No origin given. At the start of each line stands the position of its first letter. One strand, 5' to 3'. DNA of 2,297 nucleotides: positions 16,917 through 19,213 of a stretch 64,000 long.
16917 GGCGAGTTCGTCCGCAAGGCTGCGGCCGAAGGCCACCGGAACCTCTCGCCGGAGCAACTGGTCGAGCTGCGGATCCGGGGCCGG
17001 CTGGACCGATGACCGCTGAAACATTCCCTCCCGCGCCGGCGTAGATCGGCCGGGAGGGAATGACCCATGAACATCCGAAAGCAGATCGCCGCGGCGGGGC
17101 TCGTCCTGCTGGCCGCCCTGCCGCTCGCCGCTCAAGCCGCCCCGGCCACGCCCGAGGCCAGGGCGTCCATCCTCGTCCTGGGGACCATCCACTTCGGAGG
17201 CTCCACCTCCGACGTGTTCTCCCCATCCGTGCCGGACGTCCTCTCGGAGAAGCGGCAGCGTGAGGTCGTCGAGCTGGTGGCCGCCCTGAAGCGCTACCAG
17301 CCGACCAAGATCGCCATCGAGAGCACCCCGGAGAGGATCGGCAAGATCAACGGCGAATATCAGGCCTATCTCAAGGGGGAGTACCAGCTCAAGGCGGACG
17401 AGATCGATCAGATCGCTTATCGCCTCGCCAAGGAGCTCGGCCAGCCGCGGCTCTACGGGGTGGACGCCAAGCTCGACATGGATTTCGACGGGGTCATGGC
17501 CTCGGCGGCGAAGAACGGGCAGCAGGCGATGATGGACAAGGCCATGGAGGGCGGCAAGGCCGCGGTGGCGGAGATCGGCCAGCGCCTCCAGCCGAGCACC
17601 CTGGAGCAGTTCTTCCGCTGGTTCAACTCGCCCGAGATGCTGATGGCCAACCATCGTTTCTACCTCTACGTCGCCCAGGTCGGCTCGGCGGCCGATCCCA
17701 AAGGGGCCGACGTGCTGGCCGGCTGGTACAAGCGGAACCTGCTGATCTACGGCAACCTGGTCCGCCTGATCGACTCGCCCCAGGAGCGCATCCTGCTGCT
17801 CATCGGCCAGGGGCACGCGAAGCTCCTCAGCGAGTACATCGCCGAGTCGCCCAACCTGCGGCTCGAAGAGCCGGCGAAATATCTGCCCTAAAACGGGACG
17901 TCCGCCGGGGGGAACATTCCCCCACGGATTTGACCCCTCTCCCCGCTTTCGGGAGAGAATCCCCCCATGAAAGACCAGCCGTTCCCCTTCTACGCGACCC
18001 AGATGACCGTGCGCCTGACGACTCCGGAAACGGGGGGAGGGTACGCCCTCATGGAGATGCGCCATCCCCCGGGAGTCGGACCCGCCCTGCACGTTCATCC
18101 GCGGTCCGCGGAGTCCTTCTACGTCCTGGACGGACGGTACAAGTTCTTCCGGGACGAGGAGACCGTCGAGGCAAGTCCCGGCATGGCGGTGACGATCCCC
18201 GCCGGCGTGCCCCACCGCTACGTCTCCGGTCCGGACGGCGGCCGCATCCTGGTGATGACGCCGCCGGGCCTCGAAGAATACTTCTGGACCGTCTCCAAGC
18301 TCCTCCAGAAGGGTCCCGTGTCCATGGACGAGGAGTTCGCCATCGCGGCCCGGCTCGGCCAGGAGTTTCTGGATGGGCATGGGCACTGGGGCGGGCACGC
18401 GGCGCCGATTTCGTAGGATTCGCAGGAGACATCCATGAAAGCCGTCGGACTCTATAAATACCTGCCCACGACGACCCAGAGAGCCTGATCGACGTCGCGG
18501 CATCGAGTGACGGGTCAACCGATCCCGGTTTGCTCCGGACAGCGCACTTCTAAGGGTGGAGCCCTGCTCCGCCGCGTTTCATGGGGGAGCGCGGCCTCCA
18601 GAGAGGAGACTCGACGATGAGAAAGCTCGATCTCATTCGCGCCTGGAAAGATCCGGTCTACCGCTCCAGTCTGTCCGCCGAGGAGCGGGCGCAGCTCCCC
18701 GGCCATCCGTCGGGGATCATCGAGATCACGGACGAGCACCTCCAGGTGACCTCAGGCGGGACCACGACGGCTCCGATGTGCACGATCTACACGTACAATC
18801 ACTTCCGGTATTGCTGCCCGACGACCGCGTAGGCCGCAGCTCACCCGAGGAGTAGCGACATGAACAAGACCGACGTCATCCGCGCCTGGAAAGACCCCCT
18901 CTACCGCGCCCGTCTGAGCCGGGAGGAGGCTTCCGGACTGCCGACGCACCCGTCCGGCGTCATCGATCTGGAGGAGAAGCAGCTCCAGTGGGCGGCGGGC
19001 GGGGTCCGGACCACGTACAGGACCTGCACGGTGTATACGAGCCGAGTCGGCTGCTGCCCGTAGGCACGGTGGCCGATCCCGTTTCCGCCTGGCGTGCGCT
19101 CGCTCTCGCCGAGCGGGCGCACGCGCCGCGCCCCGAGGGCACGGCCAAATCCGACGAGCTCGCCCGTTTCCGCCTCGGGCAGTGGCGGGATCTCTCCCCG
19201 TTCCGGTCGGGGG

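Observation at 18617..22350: Compact class II lanthipeptide locus: two tandem precursors plus one LanM, with no transporter, protease or immunity genes nearby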

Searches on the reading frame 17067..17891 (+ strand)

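Call 7: search_protein_families(library=pfam, proteins=[window:17067-17891:+], max_evalue=0.01)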
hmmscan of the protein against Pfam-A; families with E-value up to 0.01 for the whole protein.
window:17067-17891:+ (274 aa): 1 family
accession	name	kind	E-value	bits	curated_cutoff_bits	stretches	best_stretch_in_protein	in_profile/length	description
PF18950.5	DUF5694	-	1.8e-51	175.6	27.5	1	93-273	4-185/185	Family of unknown function (DUF5694)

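Call 8: search_protein_families(library=ncbifam, proteins=[window:17067-17891:+], max_evalue=0.01)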
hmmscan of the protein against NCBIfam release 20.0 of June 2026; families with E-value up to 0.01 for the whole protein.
window:17067-17891:+ (274 aa): 0 families

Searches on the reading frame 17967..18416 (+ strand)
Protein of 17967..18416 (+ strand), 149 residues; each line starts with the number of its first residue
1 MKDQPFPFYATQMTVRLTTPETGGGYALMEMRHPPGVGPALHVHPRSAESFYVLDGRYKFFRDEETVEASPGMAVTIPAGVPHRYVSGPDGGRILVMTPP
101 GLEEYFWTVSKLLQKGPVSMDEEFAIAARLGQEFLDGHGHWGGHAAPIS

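Call 7: search_protein_families(library=pfam, proteins=[window:17967-18416:+], max_evalue=0.01)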
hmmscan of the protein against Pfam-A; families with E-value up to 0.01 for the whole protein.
window:17967-18416:+ (149 aa): 4 families
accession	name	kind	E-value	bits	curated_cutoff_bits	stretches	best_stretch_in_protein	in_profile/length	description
PF07883.17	Cupin_2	-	1.8e-14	53.6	27.2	1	30-86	2-57/70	Cupin domain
PF02311.25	AraC_binding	-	5.6e-07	29.8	21.1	1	40-97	17-73/135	AraC-like ligand binding domain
PF00190.28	Cupin_1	-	0.00051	20.1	22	1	40-85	47-99/151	Cupin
PF21621.3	MPI_cupin_dom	-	0.0074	16.7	27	0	46-91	28-71/79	Mannose-6-phosphate isomerase, cupin domain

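Call 8: search_protein_families(library=ncbifam, proteins=[window:17967-18416:+], max_evalue=0.01)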
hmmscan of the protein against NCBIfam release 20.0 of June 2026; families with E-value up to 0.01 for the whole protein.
window:17967-18416:+ (149 aa): 0 families

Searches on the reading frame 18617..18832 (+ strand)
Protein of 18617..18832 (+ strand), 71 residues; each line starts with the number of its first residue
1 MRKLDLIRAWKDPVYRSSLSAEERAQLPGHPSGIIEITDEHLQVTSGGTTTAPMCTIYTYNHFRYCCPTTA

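Call 7: search_protein_families(library=pfam, proteins=[window:18617-18832:+], max_evalue=0.01)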
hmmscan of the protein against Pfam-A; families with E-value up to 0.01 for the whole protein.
window:18617-18832:+ (71 aa): 0 families

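Call 8: search_protein_families(library=ncbifam, proteins=[window:18617-18832:+], max_evalue=0.01)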
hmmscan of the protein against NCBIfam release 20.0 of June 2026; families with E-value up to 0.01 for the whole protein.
window:18617-18832:+ (71 aa): 2 families
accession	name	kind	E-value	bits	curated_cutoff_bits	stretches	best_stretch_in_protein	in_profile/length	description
TIGR03898.1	lanti_MRSA_kill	subfamily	1.6e-19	69.6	23.5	1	5-48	1-44/44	mersacidin/lichenicidin family type 2 lantibiotic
NF000539.0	plantaricin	subfamily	0.00043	20.7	29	1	10-67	1-58/69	plantaricin C family lantibiotic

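Call 39: find_homologous_proteins(query=window:18617-18832:+, max_evalue=0.001)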
Query window:18617-18832:+ (71 aa): 8 proteins with E <= 0.001 among 8 candidates.
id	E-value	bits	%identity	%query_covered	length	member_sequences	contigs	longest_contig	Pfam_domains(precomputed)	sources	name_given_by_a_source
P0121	6.1e-43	161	100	100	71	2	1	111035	-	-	-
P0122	4.2e-35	136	84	99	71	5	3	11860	-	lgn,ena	-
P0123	1.1e-32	128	82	100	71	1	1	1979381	-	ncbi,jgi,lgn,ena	jgi:mersacidin/lichenicidin family type 2 lantibiotic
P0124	7.8e-32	126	79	99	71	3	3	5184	-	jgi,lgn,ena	-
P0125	2.3e-30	121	74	96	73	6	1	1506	-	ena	-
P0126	5.2e-27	110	68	96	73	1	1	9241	-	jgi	jgi:mersacidin/lichenicidin family type 2 lantibiotic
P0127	1.3e-25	106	69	97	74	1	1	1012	-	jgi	jgi:mersacidin/lichenicidin family type 2 lantibiotic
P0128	8.4e-18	81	66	83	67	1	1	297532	-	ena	-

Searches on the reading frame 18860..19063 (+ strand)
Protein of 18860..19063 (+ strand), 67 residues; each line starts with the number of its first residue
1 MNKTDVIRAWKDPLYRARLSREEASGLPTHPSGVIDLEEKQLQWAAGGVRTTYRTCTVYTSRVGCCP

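Call 7: search_protein_families(library=pfam, proteins=[window:18860-19063:+], max_evalue=0.01)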
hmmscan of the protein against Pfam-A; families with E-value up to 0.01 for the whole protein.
window:18860-19063:+ (67 aa): 0 families

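Call 8: search_protein_families(library=ncbifam, proteins=[window:18860-19063:+], max_evalue=0.01)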
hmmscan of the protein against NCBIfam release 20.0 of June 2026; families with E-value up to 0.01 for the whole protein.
window:18860-19063:+ (67 aa): 1 family
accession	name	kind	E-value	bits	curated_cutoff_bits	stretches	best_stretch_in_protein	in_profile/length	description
TIGR03898.1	lanti_MRSA_kill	subfamily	1.3e-14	53.8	23.5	1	5-48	1-44/44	mersacidin/lichenicidin family type 2 lantibiotic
